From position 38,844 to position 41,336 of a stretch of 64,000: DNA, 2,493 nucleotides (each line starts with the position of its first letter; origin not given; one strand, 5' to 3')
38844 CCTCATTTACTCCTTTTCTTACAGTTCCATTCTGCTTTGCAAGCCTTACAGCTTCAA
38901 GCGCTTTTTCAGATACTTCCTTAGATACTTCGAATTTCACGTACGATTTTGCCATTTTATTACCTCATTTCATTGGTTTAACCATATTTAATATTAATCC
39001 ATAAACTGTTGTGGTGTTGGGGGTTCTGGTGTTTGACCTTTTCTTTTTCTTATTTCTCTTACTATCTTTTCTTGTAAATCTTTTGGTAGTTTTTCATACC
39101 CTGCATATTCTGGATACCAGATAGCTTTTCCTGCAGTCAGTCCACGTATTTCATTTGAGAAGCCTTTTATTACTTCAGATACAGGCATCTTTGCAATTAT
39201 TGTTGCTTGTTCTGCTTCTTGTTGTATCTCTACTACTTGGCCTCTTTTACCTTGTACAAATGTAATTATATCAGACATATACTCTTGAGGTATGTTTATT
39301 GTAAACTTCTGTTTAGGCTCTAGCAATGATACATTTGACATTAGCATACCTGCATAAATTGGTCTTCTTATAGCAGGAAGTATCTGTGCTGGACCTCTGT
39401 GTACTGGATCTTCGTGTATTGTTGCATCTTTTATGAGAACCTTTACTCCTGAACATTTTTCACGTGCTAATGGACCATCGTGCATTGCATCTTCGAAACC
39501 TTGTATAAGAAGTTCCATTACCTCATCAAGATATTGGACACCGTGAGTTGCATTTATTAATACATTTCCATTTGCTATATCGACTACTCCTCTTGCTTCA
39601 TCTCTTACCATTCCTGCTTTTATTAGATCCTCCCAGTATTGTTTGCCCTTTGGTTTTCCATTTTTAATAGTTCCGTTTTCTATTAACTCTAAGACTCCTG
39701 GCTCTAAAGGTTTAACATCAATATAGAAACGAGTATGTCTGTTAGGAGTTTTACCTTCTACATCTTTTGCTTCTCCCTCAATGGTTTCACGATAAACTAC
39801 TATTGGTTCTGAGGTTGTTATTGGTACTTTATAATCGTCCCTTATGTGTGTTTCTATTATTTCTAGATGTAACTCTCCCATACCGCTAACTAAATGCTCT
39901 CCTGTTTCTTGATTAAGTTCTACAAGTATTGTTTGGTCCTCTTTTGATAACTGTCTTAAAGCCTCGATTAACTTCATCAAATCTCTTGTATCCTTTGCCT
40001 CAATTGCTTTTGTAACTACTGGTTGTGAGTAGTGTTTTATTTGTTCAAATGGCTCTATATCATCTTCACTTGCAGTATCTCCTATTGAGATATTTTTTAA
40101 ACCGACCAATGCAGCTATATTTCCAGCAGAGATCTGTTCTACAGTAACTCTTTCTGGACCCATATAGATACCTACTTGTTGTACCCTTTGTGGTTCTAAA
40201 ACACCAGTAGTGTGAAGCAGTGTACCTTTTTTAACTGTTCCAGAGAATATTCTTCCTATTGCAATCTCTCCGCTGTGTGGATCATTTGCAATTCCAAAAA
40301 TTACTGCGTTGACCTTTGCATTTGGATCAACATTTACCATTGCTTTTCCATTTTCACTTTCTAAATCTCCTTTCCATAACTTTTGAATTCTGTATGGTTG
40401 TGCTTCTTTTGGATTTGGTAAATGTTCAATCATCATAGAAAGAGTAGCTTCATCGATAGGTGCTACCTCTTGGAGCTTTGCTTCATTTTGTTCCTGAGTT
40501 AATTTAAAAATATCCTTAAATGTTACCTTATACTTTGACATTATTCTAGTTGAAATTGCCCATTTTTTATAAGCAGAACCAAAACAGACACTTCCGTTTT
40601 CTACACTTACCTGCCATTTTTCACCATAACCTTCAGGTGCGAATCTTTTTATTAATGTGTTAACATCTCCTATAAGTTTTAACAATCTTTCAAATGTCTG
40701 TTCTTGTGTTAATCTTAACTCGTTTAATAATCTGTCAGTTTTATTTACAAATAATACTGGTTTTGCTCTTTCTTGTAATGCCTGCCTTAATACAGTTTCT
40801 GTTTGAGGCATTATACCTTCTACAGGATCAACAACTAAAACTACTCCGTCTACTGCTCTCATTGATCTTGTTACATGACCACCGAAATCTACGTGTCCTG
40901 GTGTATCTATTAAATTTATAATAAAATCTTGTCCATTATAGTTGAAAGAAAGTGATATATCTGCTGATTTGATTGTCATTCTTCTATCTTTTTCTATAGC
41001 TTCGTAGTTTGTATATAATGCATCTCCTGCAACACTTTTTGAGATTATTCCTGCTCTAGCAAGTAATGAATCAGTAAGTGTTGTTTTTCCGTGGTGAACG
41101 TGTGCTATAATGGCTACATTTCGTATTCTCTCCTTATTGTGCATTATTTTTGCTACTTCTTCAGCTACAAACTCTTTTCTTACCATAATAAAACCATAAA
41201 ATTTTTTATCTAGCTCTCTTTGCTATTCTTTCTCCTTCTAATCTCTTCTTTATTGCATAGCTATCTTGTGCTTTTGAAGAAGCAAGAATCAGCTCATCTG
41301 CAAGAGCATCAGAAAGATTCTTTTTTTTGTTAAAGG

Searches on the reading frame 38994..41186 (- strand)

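Call 74: search_protein_families(library=pfam, proteins=[window:38994-41186:-], max_evalue=0.0001)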
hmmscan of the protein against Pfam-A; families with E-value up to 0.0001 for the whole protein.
window:38994-41186:- (730 aa): 8 families
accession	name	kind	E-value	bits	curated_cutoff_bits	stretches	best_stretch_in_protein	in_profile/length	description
PF00009.33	GTP_EFTU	-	1.8e-49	168.3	26.5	1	19-228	1-177/188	Elongation factor Tu GTP binding domain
PF03764.24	EFG_IV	-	2.1e-22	79.6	24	1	521-617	20-120/121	Elongation factor G, domain IV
PF14492.12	EFG_III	-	3.1e-22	78.9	27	1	387-459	2-74/75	Elongation Factor G, domain III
PF00679.30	EFG_C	-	8.2e-22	77.5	27.9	1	621-707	2-88/89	Elongation factor G C-terminus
PF22042.2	EF-G_D2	-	2.8e-12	47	27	1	292-373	2-82/84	Elongation factor G domain 2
PF03144.31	GTP_EFTU_D2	-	1.1e-11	45.4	30.3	1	306-372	1-72/73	Elongation factor Tu domain 2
PF01926.29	MMR_HSR1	-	1.5e-07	32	21.9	1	24-149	2-113/113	50S ribosome-binding GTPase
PF16658.11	RF3_C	-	5.5e-06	26.7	40.1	1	380-475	1-95/132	Class II release factor RF3, C-terminal domain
